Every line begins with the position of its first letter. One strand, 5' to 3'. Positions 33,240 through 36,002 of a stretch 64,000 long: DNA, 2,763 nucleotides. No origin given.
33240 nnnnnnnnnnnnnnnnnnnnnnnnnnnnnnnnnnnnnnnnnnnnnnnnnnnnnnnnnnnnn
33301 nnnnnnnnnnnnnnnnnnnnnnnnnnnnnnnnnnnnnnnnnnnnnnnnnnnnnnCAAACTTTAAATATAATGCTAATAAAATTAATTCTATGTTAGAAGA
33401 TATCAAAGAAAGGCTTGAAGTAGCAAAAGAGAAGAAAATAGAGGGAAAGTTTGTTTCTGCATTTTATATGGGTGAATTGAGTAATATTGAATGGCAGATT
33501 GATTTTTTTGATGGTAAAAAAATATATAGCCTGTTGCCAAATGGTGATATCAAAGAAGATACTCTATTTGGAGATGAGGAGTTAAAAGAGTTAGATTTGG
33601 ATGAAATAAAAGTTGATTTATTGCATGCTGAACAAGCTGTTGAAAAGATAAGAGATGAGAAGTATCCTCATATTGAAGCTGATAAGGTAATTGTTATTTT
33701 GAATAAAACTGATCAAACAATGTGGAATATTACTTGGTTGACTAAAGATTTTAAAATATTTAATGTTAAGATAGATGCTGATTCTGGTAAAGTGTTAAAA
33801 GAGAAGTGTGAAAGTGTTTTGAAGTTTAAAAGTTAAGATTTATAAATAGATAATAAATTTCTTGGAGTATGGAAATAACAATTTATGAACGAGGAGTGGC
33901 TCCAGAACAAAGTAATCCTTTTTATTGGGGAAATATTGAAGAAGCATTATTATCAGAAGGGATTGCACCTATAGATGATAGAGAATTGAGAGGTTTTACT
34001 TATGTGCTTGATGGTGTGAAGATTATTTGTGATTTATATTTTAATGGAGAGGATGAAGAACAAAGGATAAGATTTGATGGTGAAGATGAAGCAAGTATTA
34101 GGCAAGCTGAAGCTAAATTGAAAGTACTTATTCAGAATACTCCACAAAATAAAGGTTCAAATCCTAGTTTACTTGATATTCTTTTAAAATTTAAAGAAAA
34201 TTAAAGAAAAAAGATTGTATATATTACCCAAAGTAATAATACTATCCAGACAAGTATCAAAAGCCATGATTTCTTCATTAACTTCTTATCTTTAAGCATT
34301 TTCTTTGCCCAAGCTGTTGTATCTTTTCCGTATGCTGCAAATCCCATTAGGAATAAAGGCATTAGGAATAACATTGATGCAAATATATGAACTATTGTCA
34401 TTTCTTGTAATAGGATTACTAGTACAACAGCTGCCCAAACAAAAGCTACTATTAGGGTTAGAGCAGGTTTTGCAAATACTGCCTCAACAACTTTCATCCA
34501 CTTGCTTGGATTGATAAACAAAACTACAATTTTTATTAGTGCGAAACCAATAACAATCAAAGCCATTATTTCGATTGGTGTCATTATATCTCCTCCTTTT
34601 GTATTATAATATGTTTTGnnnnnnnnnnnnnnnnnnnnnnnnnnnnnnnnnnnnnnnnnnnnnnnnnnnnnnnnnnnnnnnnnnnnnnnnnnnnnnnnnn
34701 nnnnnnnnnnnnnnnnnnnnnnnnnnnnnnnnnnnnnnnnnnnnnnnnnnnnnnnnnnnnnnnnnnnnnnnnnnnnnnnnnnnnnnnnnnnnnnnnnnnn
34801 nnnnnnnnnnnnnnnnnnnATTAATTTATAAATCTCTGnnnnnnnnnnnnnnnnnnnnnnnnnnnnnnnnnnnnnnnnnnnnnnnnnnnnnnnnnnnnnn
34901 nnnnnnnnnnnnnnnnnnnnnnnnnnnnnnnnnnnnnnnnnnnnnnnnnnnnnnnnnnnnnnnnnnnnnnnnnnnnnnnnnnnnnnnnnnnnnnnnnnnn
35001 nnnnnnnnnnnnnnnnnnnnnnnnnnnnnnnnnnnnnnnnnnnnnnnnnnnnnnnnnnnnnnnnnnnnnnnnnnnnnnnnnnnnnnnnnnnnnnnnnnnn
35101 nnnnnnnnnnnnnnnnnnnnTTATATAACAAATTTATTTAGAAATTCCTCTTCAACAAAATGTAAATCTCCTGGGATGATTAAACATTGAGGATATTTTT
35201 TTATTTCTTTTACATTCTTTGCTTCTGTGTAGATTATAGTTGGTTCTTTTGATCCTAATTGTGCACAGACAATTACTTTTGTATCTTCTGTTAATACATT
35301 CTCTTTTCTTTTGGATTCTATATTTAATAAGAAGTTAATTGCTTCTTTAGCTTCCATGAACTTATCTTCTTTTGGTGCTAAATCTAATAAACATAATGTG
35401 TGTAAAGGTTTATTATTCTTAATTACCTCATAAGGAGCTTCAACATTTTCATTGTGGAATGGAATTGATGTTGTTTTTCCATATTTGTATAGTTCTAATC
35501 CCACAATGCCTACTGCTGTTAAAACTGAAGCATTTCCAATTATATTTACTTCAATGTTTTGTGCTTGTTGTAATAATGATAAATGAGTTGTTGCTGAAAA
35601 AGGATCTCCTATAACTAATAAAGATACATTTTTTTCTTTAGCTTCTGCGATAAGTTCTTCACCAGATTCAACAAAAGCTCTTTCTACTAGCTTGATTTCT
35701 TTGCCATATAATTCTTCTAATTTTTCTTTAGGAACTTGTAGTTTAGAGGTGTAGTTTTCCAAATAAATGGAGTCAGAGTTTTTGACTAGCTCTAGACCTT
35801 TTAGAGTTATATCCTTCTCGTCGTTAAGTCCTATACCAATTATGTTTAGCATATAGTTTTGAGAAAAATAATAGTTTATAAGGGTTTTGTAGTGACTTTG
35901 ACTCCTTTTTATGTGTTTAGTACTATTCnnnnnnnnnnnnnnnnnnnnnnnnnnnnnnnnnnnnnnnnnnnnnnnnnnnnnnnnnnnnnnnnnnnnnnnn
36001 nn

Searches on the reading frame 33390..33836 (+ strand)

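Call 5: search_protein_families(library=pfam, proteins=[window:33390-33836:+], max_evalue=0.001)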
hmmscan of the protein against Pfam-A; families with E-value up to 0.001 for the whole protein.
window:33390-33836:+ (148 aa): 1 family
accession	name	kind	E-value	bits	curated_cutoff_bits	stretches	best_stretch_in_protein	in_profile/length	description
PF03413.25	PepSY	-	4e-05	24.3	24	1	80-138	4-59/60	Peptidase propeptide and YPEB domain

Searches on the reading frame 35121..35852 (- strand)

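Call 9: search_protein_families(library=pfam, proteins=[window:35121-35852:-], max_evalue=0.001)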
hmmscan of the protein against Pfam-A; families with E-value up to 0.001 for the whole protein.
window:35121-35852:- (243 aa): 1 family
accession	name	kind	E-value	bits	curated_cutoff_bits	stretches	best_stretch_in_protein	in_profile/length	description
PF00590.25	TP_methylase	-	2.5e-17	64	27.8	1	1-211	1-208/212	Tetrapyrrole (Corrin/Porphyrin) Methylases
